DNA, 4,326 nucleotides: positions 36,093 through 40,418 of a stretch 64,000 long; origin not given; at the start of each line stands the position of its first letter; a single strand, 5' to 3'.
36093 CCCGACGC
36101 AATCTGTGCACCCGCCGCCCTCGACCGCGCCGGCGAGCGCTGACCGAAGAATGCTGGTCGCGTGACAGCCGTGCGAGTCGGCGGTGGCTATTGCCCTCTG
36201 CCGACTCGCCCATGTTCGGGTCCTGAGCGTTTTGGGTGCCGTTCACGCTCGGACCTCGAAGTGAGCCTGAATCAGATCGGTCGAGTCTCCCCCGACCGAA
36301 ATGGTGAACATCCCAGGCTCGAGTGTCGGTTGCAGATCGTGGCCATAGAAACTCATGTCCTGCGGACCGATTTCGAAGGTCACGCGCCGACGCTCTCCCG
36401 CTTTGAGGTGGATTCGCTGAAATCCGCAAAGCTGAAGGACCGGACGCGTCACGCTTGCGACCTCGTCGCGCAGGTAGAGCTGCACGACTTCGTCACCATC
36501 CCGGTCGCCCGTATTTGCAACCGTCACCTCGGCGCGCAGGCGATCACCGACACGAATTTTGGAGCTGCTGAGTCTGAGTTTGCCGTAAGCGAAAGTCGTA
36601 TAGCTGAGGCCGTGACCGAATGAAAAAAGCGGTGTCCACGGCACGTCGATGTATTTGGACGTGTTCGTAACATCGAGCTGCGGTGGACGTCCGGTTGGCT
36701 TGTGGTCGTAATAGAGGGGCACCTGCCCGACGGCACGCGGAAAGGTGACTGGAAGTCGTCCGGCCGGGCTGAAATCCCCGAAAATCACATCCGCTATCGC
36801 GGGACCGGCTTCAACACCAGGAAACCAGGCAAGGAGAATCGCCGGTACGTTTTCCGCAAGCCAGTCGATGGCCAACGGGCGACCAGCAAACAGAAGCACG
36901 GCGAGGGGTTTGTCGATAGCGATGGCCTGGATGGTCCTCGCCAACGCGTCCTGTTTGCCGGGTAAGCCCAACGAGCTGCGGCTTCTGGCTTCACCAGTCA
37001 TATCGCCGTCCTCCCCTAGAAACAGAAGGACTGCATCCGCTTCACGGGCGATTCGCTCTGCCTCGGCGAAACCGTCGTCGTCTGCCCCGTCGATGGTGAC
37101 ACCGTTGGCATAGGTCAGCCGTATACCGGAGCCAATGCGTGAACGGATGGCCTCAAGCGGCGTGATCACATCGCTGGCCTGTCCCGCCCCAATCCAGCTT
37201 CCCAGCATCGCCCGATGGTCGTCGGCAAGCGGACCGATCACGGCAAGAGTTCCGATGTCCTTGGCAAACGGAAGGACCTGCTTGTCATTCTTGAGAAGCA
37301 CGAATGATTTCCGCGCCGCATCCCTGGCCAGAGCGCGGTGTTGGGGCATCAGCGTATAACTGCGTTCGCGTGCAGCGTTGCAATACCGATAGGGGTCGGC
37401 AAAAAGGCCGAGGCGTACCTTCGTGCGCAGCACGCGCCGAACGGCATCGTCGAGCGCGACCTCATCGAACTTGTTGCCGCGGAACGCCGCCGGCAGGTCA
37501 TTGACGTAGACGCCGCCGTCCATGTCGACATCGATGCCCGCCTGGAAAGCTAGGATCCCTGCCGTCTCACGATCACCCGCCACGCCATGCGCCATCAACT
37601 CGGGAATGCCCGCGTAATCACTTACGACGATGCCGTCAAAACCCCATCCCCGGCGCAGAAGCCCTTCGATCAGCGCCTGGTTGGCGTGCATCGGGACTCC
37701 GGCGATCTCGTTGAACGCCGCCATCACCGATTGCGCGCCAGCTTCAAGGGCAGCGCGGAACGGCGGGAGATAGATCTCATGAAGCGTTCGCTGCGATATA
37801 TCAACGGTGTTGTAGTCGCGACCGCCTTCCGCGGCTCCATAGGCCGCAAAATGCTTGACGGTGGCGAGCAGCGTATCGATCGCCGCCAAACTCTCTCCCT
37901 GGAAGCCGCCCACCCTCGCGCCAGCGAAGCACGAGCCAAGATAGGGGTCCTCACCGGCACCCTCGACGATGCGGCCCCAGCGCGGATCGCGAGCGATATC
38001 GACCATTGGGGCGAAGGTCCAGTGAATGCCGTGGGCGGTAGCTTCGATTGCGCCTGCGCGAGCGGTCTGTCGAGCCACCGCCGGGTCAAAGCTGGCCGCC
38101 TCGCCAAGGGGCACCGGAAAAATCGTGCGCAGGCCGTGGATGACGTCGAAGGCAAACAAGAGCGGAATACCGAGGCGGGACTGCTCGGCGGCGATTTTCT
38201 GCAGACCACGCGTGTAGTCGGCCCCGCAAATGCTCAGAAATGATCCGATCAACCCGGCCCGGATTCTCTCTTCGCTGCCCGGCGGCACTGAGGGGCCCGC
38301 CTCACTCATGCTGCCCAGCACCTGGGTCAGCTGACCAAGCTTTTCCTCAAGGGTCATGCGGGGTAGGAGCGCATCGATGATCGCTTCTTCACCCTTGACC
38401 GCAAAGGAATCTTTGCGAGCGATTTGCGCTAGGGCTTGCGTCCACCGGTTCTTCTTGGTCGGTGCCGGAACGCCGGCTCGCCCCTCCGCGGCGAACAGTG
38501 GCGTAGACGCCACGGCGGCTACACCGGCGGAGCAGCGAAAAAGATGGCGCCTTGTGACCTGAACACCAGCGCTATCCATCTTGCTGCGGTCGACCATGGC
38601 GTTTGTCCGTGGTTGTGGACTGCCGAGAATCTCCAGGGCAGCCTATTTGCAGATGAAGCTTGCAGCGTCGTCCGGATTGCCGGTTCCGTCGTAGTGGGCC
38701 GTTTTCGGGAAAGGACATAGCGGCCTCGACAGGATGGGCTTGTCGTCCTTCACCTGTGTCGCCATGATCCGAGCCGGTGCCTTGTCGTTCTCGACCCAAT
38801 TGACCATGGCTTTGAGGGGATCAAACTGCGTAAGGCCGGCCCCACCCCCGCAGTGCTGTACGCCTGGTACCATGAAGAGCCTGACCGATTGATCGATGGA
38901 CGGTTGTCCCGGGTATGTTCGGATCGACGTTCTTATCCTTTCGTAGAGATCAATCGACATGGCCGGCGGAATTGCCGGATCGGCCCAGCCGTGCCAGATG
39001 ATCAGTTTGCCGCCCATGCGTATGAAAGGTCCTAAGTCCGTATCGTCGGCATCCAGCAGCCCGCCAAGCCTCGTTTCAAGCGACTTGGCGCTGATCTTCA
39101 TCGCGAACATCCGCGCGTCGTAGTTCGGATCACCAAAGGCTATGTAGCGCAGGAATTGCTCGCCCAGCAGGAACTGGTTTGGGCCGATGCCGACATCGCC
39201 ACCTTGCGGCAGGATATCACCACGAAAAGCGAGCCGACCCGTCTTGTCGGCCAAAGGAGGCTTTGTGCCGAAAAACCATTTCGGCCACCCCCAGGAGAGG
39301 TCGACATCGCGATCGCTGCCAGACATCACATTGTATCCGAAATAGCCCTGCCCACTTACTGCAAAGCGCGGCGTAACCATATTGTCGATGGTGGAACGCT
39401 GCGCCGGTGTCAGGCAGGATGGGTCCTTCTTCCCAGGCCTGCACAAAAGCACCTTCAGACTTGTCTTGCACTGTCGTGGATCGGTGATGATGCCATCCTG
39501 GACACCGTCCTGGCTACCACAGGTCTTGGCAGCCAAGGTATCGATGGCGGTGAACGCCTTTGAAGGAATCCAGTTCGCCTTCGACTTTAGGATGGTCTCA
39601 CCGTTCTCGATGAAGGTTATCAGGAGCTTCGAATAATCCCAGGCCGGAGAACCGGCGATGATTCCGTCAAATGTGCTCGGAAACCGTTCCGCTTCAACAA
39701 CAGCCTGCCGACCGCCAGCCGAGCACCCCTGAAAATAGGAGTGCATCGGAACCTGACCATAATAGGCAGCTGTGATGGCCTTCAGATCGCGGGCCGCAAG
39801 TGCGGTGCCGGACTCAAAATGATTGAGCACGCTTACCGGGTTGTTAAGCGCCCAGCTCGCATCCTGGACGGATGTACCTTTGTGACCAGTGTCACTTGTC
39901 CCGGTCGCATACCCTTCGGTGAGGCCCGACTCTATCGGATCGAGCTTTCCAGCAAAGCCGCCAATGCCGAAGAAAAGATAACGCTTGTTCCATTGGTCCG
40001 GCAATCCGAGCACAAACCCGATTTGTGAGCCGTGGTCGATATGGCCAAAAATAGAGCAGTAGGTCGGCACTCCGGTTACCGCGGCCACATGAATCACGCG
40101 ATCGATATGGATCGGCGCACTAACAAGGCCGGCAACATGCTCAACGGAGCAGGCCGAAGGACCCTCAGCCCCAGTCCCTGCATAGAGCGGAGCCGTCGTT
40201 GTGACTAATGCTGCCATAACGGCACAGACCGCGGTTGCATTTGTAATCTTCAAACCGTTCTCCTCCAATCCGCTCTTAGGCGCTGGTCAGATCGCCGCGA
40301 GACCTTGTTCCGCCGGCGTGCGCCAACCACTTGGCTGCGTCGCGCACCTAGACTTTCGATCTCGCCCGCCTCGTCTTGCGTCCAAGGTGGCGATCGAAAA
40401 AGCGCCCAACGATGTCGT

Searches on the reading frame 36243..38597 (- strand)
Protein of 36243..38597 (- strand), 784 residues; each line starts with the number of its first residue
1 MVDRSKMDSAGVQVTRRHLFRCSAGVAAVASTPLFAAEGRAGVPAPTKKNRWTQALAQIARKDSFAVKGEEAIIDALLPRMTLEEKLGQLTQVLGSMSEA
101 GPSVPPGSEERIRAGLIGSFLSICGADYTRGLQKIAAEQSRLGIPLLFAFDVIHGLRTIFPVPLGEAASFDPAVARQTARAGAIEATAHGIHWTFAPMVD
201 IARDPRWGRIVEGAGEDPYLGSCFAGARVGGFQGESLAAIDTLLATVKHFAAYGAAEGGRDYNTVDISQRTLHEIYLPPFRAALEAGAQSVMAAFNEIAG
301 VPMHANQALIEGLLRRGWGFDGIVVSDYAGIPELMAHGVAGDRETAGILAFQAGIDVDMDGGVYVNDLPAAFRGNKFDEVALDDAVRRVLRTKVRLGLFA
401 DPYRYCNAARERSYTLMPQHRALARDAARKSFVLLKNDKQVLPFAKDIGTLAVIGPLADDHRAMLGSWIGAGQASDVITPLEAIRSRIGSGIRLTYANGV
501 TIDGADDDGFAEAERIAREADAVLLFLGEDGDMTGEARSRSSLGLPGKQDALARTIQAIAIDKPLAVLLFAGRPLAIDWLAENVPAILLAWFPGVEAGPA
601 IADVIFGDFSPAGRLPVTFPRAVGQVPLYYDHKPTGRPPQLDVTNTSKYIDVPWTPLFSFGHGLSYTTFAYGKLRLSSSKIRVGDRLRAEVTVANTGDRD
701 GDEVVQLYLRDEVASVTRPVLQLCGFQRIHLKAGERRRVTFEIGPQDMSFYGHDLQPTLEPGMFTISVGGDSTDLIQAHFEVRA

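Call 26: search_protein_families(library=pfam, proteins=[window:36243-38597:-])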
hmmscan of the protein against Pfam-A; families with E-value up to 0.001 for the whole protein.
window:36243-38597:- (784 aa): 3 families
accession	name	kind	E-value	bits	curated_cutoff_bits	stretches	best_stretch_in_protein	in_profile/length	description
PF00933.27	Glyco_hydro_3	-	9.7e-64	216.2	27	1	82-391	1-315/316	Glycosyl hydrolase family 3 N terminal domain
PF01915.27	Glyco_hydro_3_C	-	6.6e-53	180.1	31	1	433-666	2-200/200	Glycosyl hydrolase family 3 C-terminal domain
PF14310.12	Fn3-like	-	4.4e-23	81.6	25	1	703-772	1-71/71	Fibronectin type III-like domain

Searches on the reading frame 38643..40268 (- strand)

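Call 26: search_protein_families(library=pfam, proteins=[window:38643-40268:-])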
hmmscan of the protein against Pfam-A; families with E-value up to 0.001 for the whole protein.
window:38643-40268:- (541 aa): 1 family
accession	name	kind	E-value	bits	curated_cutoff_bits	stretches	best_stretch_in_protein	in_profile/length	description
PF07519.17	Tannase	-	2.2e-96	324.1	29.8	1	79-541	16-490/490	Tannase and feruloyl esterase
